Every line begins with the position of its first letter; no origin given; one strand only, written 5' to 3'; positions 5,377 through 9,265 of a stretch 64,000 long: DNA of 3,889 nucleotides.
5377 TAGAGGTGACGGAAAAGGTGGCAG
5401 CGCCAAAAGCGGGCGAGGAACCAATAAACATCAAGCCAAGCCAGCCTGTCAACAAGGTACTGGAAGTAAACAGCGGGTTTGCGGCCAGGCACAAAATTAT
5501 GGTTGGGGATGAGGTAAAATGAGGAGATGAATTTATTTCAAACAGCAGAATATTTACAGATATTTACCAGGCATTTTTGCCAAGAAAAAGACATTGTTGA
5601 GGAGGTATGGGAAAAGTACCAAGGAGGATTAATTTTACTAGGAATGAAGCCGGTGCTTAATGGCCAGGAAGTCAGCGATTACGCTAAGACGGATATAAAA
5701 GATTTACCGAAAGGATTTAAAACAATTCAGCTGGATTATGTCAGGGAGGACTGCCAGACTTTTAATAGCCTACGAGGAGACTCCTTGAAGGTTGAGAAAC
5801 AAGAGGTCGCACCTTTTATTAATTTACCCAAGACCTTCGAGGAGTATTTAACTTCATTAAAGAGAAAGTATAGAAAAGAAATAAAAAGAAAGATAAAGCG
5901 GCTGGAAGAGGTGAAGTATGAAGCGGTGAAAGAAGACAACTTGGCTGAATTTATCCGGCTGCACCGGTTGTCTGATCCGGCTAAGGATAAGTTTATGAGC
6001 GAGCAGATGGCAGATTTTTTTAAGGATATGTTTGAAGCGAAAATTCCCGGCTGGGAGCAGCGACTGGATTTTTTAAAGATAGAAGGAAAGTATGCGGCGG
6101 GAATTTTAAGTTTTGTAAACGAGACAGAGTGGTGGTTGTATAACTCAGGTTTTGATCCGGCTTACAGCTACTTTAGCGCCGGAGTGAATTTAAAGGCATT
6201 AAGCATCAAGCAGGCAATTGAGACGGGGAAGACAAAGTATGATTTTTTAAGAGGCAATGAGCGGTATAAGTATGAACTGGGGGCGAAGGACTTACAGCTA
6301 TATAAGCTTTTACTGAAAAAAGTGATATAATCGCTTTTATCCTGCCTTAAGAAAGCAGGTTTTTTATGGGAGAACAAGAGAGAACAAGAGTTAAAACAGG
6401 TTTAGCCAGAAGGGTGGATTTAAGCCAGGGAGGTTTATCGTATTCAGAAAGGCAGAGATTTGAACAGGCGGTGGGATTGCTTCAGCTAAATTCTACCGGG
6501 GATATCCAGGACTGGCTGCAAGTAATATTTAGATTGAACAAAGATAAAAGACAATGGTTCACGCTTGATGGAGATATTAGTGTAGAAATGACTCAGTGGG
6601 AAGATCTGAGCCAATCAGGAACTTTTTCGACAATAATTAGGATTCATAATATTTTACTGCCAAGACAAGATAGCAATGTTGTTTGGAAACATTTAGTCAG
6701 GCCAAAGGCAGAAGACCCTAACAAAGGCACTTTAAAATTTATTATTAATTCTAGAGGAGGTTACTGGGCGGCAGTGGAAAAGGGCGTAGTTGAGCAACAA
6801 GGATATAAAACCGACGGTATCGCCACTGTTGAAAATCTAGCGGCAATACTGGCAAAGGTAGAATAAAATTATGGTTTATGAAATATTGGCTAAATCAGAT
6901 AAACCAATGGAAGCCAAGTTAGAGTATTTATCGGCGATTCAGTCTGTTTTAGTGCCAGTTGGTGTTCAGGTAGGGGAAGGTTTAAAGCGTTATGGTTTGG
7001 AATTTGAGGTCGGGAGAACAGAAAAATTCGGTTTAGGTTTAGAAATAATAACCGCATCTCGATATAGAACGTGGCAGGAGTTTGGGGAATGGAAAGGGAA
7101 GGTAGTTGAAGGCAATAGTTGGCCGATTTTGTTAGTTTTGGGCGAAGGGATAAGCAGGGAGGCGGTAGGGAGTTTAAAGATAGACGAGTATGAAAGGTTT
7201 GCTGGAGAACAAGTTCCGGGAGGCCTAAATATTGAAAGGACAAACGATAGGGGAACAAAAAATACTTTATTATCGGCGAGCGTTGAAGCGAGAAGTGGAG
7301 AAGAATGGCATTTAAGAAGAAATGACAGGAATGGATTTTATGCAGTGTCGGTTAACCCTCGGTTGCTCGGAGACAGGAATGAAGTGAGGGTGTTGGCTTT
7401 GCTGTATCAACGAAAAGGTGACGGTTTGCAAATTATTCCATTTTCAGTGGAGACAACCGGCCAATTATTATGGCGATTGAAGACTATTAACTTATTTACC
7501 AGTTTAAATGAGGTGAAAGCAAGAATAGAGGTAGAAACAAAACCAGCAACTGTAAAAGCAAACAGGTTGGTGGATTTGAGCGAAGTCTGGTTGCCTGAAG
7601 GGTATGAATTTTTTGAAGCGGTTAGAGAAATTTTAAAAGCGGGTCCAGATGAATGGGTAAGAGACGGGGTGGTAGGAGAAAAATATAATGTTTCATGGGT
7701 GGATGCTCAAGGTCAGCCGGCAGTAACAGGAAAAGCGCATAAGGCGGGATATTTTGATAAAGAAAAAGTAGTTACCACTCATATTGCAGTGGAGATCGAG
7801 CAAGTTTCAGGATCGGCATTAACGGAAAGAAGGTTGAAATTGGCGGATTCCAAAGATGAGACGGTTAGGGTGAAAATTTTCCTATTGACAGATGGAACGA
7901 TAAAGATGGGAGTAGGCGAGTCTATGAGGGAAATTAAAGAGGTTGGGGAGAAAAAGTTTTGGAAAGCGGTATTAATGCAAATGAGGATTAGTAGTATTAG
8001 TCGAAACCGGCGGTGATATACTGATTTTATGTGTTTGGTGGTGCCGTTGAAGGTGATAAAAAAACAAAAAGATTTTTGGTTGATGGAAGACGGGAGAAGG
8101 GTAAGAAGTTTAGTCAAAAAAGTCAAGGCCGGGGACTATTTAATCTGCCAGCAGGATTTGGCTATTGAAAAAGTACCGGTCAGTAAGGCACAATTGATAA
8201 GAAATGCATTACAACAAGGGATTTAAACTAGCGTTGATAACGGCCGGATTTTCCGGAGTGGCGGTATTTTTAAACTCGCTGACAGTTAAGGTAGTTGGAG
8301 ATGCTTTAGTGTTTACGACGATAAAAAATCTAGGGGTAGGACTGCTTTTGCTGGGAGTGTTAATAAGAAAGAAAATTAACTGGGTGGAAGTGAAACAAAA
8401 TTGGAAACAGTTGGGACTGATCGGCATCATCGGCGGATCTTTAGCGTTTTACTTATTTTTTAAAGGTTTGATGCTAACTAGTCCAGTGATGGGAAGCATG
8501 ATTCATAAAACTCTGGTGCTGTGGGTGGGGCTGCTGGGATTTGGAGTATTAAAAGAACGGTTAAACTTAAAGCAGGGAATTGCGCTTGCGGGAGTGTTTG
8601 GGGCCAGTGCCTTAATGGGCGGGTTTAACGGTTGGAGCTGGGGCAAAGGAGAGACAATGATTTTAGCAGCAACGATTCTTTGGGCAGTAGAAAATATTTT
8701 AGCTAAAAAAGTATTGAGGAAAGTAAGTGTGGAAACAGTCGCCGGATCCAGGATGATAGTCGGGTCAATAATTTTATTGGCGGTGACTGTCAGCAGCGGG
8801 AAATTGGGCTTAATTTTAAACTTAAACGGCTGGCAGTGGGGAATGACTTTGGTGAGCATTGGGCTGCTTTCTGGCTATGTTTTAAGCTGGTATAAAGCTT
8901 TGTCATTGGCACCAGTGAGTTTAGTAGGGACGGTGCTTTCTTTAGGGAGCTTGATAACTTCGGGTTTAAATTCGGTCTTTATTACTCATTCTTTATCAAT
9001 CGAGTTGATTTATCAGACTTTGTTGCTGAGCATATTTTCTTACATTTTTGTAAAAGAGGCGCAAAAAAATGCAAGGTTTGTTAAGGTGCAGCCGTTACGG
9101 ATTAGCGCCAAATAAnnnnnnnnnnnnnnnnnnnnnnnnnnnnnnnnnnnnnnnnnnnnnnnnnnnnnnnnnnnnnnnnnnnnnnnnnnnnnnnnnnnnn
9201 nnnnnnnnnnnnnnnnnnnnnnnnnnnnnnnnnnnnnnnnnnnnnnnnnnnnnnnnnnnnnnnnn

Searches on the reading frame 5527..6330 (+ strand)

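Call 47: search_protein_families(library=pfam, proteins=[window:5527-6330:+], max_evalue=0.001)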
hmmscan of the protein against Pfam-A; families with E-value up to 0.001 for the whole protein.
window:5527-6330:+ (267 aa): 2 families
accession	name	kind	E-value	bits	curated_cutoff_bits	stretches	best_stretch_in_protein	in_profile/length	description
PF13480.13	Acetyltransf_6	-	2.3e-23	83.4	22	1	113-248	1-142/143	Acetyltransferase (GNAT) domain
PF02388.22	FemAB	-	7.1e-05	22.2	24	0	190-241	308-359/406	FemAB family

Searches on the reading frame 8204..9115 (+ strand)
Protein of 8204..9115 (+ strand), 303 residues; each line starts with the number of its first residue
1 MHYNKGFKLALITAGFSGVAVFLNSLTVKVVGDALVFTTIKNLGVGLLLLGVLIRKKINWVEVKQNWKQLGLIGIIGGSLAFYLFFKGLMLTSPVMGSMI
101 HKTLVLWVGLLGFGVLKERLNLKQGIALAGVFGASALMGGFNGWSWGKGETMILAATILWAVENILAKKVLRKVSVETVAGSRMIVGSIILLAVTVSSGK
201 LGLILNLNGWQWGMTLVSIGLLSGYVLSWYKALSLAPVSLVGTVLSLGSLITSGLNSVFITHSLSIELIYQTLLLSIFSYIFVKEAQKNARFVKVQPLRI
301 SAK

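Call 46: search_protein_families(library=pfam, proteins=[window:8204-9115:+], max_evalue=0.001)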
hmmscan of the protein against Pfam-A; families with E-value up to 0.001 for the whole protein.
window:8204-9115:+ (303 aa): 1 family
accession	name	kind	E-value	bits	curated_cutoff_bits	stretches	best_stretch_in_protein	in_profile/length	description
PF00892.27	EamA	-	1.6e-26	93.6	28.2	2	5-138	2-133/135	EamA-like transporter family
